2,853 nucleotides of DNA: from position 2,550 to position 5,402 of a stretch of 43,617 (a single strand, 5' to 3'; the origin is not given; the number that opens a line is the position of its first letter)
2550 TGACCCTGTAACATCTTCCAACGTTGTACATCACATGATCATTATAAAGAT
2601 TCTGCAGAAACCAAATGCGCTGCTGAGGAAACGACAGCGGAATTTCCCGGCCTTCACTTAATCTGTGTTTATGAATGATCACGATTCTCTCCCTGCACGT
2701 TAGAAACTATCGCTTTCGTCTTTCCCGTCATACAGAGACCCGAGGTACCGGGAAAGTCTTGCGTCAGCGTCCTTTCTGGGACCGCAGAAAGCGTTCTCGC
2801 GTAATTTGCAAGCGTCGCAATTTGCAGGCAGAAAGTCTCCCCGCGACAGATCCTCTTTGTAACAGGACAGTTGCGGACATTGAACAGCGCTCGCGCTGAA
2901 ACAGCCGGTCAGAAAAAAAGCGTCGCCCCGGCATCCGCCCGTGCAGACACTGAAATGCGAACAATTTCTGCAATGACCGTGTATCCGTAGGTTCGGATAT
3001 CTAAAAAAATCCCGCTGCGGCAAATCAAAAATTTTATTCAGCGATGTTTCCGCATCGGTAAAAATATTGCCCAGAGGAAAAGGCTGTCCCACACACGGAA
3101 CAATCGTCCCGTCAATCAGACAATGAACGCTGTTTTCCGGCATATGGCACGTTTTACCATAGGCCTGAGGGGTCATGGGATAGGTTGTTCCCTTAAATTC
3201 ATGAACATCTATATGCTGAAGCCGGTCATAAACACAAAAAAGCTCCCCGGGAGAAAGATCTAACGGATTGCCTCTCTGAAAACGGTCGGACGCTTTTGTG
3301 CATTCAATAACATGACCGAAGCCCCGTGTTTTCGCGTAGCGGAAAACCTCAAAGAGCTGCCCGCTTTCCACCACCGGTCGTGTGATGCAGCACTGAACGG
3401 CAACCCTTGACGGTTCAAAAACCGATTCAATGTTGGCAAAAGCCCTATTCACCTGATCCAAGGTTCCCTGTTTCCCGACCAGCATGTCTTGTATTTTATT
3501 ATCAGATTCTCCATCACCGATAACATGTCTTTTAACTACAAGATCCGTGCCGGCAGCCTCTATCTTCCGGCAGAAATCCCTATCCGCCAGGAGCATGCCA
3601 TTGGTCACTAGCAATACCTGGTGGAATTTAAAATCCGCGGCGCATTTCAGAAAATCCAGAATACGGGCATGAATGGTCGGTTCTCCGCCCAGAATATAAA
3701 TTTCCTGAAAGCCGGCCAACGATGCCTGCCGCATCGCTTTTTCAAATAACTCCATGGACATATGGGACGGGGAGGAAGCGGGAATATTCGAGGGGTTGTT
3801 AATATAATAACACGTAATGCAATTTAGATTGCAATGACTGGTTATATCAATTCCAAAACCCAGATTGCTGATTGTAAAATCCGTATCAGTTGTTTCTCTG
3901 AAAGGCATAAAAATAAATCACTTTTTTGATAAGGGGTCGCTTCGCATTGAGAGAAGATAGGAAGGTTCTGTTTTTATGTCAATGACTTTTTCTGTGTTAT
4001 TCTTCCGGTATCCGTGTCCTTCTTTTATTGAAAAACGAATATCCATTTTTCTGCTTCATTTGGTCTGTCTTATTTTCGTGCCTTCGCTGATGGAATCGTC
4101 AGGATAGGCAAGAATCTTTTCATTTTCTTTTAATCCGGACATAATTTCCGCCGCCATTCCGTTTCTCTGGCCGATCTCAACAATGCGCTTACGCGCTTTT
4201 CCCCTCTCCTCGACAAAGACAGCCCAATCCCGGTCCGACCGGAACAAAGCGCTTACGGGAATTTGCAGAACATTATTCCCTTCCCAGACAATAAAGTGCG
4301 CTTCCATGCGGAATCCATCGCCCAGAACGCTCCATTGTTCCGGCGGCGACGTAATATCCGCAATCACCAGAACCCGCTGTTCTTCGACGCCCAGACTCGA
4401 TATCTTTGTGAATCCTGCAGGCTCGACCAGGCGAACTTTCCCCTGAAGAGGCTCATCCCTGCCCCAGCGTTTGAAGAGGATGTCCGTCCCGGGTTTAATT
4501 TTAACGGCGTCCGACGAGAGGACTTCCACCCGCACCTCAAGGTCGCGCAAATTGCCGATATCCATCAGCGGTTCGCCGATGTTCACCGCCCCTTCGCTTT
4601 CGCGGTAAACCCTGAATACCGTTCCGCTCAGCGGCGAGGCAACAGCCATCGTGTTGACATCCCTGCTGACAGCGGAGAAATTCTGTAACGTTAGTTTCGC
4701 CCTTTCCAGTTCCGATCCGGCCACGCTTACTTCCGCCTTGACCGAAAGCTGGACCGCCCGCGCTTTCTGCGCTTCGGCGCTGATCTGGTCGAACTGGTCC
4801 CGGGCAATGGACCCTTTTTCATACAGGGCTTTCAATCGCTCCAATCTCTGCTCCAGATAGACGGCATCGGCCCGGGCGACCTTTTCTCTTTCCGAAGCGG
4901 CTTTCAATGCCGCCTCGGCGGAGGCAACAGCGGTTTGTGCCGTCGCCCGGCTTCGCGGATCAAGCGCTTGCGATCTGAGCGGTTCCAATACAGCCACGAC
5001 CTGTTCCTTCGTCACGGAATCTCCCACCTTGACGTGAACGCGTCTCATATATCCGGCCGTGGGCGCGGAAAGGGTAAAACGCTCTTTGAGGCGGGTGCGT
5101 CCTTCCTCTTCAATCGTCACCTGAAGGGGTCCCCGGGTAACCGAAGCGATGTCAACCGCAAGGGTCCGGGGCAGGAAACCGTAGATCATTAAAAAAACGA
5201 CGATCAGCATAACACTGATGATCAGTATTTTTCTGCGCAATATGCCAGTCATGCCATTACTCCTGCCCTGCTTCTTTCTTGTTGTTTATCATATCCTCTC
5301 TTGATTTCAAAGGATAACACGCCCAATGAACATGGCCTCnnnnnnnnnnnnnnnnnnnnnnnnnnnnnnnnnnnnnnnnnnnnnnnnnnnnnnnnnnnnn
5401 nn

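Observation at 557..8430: Orphan radical SAM/SPASM enzyme paired with a stand-alone condensation-domain protein, next to a tripartite-type ABC exporter and a MarR regulator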

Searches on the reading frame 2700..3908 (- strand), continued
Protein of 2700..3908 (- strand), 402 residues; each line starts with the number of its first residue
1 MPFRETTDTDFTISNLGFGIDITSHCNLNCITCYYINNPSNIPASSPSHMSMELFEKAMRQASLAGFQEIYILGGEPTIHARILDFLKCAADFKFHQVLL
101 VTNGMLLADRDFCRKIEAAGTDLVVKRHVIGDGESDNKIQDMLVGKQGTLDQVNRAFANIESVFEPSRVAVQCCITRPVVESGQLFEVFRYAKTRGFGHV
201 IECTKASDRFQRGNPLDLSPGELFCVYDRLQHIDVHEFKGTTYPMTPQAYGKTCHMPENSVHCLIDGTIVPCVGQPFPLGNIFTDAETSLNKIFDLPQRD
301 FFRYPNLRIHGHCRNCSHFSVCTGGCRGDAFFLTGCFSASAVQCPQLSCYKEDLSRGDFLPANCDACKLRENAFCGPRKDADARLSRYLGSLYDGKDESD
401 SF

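Call 65: search_protein_representatives(alignment_id=A2)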
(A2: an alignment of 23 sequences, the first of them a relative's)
Query: 23 sequences, 384 profile positions. Proteins with E-value up to 0.001 (for the whole library): 52926; up to 1e-10: 8309; up to 1e-30: 83. The best 150 are listed.
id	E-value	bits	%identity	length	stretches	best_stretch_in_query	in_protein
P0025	3.5e-175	599.0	-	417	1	1-383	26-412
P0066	4.8e-165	565.6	-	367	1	1-371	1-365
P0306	7.9e-127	439.8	-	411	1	12-382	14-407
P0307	2.5e-116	405.3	-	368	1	1-370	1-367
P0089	1.1e-111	390.0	-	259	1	131-383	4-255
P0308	1.3e-101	356.9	-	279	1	92-370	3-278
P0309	5.1e-83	295.6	-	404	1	3-371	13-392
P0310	8.1e-77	275.2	-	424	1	15-373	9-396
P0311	7.7e-76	272.0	-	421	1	4-374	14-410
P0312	9.2e-72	258.6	-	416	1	24-369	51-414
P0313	2.1e-71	257.4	-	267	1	2-266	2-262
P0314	6.2e-69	249.3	-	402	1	24-368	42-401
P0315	1.4e-68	248.1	-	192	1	184-370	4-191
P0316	2.6e-63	230.7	-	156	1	218-371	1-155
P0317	1.0e-58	215.6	-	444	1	7-372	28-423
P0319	7.7e-55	202.9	-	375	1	23-372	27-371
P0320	5.7e-54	200.0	-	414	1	9-363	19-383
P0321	5.4e-53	196.8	-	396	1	3-370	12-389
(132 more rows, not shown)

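Call 66: list_cluster_members(proteins=[P0306, P0309, P0310, P0311, P0312, P0314, P0317, P0319, P0320, P0321])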
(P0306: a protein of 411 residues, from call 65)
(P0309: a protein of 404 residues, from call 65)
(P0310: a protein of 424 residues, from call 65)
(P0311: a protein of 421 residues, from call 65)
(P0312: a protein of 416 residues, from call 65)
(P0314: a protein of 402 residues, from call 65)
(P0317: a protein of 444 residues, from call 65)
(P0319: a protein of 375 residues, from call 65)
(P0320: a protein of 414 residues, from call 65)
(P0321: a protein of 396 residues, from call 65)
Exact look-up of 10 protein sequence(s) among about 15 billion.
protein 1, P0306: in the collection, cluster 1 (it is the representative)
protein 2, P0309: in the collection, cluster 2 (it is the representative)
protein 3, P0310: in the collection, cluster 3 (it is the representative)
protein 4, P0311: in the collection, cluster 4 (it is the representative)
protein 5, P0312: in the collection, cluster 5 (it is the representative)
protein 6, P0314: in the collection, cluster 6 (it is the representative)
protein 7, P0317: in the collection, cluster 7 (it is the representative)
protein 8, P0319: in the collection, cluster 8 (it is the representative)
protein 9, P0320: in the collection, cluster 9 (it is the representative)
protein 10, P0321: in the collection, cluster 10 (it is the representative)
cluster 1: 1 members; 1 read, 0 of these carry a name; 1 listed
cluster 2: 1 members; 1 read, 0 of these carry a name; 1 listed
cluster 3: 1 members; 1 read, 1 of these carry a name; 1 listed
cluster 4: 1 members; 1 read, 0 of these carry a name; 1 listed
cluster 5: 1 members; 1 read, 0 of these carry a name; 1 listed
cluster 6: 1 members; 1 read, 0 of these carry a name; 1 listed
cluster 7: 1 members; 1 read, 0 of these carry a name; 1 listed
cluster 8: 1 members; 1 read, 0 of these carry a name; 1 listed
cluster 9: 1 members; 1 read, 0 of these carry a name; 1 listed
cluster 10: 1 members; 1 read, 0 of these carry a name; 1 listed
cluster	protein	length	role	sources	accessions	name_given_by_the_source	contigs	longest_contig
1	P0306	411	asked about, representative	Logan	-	-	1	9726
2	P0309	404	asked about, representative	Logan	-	-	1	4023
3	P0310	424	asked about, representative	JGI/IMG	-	radical SAM protein with 4Fe4S-binding SPASM domain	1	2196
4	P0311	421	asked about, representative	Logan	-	-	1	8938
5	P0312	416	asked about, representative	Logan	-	-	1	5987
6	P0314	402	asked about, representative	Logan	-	-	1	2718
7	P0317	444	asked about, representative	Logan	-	-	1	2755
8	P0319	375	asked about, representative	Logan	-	-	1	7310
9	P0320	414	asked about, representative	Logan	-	-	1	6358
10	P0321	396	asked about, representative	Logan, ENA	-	-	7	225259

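Call 76: search_protein_families(library=padloc, proteins=[window:2700-3908:-, L063:4990-6339:+], max_evalue=0.001)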
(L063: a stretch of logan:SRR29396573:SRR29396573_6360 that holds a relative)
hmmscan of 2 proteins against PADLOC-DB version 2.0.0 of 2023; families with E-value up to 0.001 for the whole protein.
window:2700-3908:- (402 aa): 3 families
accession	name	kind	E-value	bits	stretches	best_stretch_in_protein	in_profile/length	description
PDLC02903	pVip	-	6.2e-12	43.5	1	21-116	5-89/257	Viperins not associated with kinases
PDLC02904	pVip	-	1.1e-08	32.9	1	22-111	9-92/262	Viperins associated with kinases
PDLC02905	pVip-kinase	-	0.00023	18.6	1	22-146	188-309/474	Viperin-kinase fusion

L063:4990-6339:+ (449 aa): 0 families

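Call 77: search_protein_families(library=pfam, proteins=[L009:15092-15982:-, L015:4764-5630:-], max_evalue=5)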
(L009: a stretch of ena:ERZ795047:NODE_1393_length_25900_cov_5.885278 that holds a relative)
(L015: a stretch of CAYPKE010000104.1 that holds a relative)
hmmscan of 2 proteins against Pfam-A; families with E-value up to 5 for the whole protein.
L009:15092-15982:- (296 aa): 0 families

L015:4764-5630:- (288 aa): 0 families

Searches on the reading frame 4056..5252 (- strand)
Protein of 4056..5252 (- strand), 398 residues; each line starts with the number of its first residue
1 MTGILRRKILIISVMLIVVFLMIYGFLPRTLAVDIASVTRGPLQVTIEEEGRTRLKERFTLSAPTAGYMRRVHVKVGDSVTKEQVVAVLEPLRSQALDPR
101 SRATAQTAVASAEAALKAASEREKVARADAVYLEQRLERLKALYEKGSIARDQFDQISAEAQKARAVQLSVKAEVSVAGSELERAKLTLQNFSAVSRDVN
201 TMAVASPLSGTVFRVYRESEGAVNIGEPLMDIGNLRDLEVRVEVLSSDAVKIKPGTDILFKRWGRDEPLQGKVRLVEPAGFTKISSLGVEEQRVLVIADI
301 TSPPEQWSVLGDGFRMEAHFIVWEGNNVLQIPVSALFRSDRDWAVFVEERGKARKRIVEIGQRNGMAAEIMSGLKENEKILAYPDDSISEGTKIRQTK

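Call 3: search_protein_families(library=pfam, proteins=[window:4056-5252:-], max_evalue=0.01)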
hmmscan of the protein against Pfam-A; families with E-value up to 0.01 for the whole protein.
window:4056-5252:- (398 aa): 3 families
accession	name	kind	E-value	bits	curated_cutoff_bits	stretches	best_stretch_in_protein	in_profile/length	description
PF13437.12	HlyD_3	-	5.4e-09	37.2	22.2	1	204-303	2-96/106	HlyD family secretion protein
PF16576.10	HlyD_D23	-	7.5e-08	32.3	30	1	61-278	22-186/214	Barrel-sandwich domain of CusB or HlyD membrane-fusion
PF00364.28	Biotin_lipoyl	-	3.8e-07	30.3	22.1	1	62-90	4-37/73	Biotin-requiring enzyme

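Call 4: search_protein_families(library=ncbifam, proteins=[window:4056-5252:-], max_evalue=0.01)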
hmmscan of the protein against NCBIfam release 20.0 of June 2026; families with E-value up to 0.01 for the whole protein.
window:4056-5252:- (398 aa): 22 families
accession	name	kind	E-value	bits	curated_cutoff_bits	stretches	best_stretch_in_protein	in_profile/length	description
TIGR01730.1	RND_mfp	subfamily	2.6e-31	108.8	94.9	1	33-395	1-320/322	efflux RND transporter periplasmic adaptor subunit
TIGR00999.1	8a0102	subfamily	3.4e-23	82.1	319.3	1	109-381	13-263/271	CzcB/NccB family metal efflux transporter periplasmic adaptor subunit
NF008606.0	PRK11578.1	equivalog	1.5e-20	73.7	342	1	6-381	8-361/371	macrolide transporter subunit MacA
TIGR02971.1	heterocyst_DevB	subfamily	1.3e-13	51.1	129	2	150-277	154-279/327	ABC exporter membrane fusion protein, DevB family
NF002939.0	PRK03598.1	equivalog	4.6e-08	32.6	393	1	61-282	47-287/332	secretion protein HlyD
NF038010.1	ABC_adapt_DarC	equivalog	1.1e-07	30.9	450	1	324-394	340-414/417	darobactin export ABC transporter periplasmic adaptor subunit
NF045680.1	DiMtlExpIhpB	equivalog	1.3e-07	31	450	1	205-382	141-308/326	divalent metal ion exporter adaptor subunit IhpB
TIGR01843.1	type_I_hlyD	subfamily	3.1e-07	29.7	208.65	2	151-257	222-328/422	HlyD family type I secretion periplasmic adaptor subunit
TIGR03794.1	NHLM_micro_HlyD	equivalog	4.3e-07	29.2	156.2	1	60-161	60-165/421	NHLP bacteriocin system secretion protein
TIGR00998.1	8a0101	subfamily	1.2e-06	27.7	390.8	1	104-285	105-290/334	EmrA/EmrK family multidrug efflux transporter periplasmic adaptor subunit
NF008814.0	PRK11854.1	equivalog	2.7e-06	26.1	722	1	62-125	47-108/637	pyruvate dehydrogenase complex dihydrolipoyllysine-residue acetyltransferase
TIGR01348.1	PDHac_trf_long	equivalog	7.8e-06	24.7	552.1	1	60-168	44-128/587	dihydrolipoyllysine-residue acetyltransferase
NF005117.0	PRK06549.1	equivalog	8e-06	26.5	159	0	155-232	19-92/130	acetyl-CoA carboxylase biotin carboxyl carrier protein subunit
NF010643.0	PRK14040.1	subfamily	1.8e-05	23.4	892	0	56-93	524-561/595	oxaloacetate decarboxylase subunit alpha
NF006761.0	PRK09282.1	domain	8.2e-05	21.2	402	0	47-92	510-555/591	pyruvate carboxylase subunit B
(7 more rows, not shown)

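Call 39: find_homologous_proteins(query=window:4056-5252:-)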
Query window:4056-5252:- (398 aa): 3528 proteins with E <= 0.001 among 8000 candidates; the best 120 are listed.
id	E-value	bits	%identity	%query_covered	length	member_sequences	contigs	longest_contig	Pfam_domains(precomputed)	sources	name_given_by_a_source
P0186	1.5e-241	819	97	100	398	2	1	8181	PF25984.1,PF25989.1,PF00364.29,PF25967.1,PF25919.1,PF25975.1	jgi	jgi:HlyD family secretion protein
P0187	2.4e-224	762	90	100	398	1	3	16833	PF25984.1,PF25989.1,PF00364.29,PF25967.1,PF25919.1,PF25975.1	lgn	-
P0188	5.3e-199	679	79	99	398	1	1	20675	PF25989.1,PF00364.29,PF25967.1,PF25975.1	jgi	-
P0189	9.6e-199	678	79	99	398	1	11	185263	PF25989.1,PF00364.29,PF25967.1,PF25975.1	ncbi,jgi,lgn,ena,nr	ncbi:MAG TPA: HlyD family efflux transporter periplasmic adaptor subunit [Smithella sp.]|nr:HlyD fam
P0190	1.2e-198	678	78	100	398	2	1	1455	PF25989.1,PF00364.29,PF25967.1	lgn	-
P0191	1.4e-198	678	80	99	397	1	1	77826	PF25989.1,PF00364.29,PF25975.1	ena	-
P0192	1.8e-198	677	79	99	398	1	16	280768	PF25989.1,PF00364.29,PF25967.1,PF25919.1,PF25975.1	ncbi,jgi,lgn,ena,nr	ncbi:MAG: HlyD family efflux transporter periplasmic adaptor subunit [Smithella sp.]|nr:HlyD family 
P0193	4.1e-198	676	78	100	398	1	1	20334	PF25989.1,PF00364.29,PF25967.1,PF25975.1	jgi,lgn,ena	-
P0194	6.0e-198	676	79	99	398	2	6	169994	PF25989.1,PF00364.29,PF25967.1,PF25919.1,PF25975.1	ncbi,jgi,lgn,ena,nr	ncbi:MAG: HlyD family efflux transporter periplasmic adaptor subunit [Smithella sp.]|nr:HlyD family 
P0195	6.2e-198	675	79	99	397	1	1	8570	PF25989.1,PF00364.29,PF25967.1,PF25975.1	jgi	jgi:HlyD family secretion protein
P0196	1.5e-197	674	79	99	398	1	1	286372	PF25989.1,PF00364.29,PF25967.1,PF25919.1,PF25975.1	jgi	-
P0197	4.0e-197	673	79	99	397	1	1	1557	PF25989.1,PF00364.29,PF25975.1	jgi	jgi:HlyD family secretion protein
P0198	4.8e-197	673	79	100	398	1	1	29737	PF25989.1,PF00364.29,PF25967.1,PF25919.1,PF25975.1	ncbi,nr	ncbi:MAG: HlyD family efflux transporter periplasmic adaptor subunit [Deltaproteobacteria bacterium]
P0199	9.3e-196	668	77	100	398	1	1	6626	PF25989.1,PF00364.29,PF25967.1,PF25975.1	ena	-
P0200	1.4e-195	668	78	100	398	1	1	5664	PF25989.1,PF00364.29,PF25967.1,PF25919.1,PF25975.1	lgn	-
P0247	9.3e-189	645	74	100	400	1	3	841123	PF25984.1,PF25989.1,PF00364.29,PF25975.1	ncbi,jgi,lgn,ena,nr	ncbi:MAG: efflux transporter periplasmic adaptor subunit [Deltaproteobacteria bacterium HGW-Deltapro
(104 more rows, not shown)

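Call 42: find_encoding_contigs(protein=P0192, flank=10000, max_places=3)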
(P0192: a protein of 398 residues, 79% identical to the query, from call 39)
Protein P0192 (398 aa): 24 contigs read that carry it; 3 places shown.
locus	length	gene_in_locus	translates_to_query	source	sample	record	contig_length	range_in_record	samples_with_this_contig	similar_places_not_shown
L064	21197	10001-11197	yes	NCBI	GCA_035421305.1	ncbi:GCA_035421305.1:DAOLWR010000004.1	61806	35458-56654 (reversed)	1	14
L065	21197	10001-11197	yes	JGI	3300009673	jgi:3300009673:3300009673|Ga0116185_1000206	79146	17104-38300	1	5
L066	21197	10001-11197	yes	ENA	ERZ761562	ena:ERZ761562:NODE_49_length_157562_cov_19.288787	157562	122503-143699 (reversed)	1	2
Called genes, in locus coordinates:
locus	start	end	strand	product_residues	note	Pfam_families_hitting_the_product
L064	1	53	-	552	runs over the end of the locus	PF12912:N_NLPC_P60, PF12913:SH3_6, PF12914:SH3_7, PF00877:NLPC_P60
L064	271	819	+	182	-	PF01862:PvlArgDC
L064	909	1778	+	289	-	PF12697:Abhydrolase_6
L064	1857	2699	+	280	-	PF02405:MlaE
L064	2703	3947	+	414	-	PF00005:ABC_tran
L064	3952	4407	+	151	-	PF02470:MlaD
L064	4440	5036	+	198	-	PF05494:MlaC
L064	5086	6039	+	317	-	PF04333:MlaA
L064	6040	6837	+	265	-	-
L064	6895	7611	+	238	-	PF03193:RsgA_GTPase (faint), PF00005:ABC_tran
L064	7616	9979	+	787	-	PF12704:MacB_PCD (faint), PF02687:FtsX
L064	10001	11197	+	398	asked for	PF25919:BSH_CusB (faint), PF00364:Biotin_lipoyl (faint), PF25967:RND-MFP_C (weak), PF25975:CzcB_C (weak), PF25989:YknX_C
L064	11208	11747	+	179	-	PF13207:AAA_17 (weak)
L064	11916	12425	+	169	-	PF07603:Lcl_C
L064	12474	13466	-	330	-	-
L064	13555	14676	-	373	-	PF12679:ABC2_membrane_2, PF12698:ABC2_membrane_3, PF01061:ABC2_membrane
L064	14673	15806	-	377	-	PF12679:ABC2_membrane_2, PF12698:ABC2_membrane_3, PF01061:ABC2_membrane, PF12730:ABC2_membrane_4 (weak)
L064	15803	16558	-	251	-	PF00005:ABC_tran, PF13304:AAA_21 (faint)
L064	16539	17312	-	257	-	PF00005:ABC_tran, PF13304:AAA_21 (weak)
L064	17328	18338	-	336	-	PF25917:BSH_RND, PF25973:BSH_CzcB, PF25881:HH_YBHG, PF25876:HH_MFP_RND (weak), PF25954:Beta-barrel_RND_2 (weak), PF25990:Beta-barrel_YknX, PF26002:Beta-barrel_AprE (weak)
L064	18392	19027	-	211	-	PF00440:TetR_N, PF08359:TetR_C_4 (weak), PF17938:TetR_C_29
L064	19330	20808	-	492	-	-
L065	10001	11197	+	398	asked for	PF25919:BSH_CusB (faint), PF00364:Biotin_lipoyl (faint), PF25967:RND-MFP_C (weak), PF25975:CzcB_C (weak), PF25989:YknX_C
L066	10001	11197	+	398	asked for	PF25919:BSH_CusB (faint), PF00364:Biotin_lipoyl (faint), PF25967:RND-MFP_C (weak), PF25975:CzcB_C (weak), PF25989:YknX_C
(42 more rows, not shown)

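Call 87: find_encoding_contigs(protein=P0247, flank=6000, max_places=2)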
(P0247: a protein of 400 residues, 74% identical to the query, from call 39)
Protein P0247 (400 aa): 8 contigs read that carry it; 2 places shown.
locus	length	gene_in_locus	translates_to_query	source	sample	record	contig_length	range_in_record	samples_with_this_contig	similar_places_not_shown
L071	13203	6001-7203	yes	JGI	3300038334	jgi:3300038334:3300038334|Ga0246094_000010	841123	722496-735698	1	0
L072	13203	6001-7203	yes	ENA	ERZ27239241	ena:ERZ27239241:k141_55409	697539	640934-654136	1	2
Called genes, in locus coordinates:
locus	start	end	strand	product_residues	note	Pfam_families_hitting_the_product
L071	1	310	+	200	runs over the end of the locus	PF05494:MlaC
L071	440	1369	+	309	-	PF04333:MlaA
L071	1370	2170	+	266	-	-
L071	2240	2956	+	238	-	PF03193:RsgA_GTPase (faint), PF00005:ABC_tran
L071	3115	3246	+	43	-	-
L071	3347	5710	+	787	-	PF12704:MacB_PCD (weak), PF02687:FtsX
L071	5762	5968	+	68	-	-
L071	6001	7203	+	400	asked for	PF00364:Biotin_lipoyl (faint), PF25984:BSH_YknX (faint), PF25975:CzcB_C (weak), PF25989:YknX_C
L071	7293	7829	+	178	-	PF13207:AAA_17 (weak)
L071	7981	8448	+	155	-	PF00545:Ribonuclease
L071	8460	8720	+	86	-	PF01337:Barstar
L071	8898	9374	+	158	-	PF04191:PEMT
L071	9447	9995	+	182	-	-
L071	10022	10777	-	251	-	PF23023:Anti-Pycsar_Apyc1, PF00753:Lactamase_B, PF12706:Lactamase_B_2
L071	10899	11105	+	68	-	PF13396:PLDc_N (weak)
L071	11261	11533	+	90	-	-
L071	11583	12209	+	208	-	PF01066:CDP-OH_P_transf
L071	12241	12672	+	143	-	-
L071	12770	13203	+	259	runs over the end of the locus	-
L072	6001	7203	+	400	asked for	PF00364:Biotin_lipoyl (faint), PF25984:BSH_YknX (faint), PF25975:CzcB_C (weak), PF25989:YknX_C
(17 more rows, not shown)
